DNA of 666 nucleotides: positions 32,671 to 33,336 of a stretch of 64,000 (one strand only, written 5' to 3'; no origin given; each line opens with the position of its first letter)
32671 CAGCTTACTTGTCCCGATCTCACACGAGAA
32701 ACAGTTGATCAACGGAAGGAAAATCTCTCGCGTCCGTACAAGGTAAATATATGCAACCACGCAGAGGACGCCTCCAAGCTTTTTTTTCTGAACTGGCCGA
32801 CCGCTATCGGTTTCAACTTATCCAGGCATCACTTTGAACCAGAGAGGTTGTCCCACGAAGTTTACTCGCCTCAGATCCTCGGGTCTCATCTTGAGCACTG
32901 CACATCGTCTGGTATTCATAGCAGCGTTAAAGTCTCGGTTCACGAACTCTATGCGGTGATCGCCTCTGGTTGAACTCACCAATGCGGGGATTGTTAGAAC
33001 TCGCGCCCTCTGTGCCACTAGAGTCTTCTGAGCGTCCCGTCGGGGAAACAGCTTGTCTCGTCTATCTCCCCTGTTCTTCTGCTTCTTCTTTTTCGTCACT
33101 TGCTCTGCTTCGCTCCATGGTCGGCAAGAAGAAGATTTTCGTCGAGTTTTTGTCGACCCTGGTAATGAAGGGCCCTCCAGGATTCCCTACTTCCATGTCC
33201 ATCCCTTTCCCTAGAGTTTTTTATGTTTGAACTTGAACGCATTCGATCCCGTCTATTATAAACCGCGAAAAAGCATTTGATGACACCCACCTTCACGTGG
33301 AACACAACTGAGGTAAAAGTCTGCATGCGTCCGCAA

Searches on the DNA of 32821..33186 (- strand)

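Call 71: search_rna_families(sources=[L010, L004], threshold=evalue, max_evalue=10)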
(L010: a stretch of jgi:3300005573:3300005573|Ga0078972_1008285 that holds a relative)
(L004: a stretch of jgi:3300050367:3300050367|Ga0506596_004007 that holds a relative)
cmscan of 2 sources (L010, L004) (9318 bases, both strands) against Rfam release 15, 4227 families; matches with E-value up to 10: 1.
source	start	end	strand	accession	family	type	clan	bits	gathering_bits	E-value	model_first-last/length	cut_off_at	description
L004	1409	1477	-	RF01522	TB10Cs1H1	Gene; snRNA; snoRNA; HACA-box;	-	18.3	45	8.5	1-71/71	no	Trypanosomatid snoRNA TB10Cs1H1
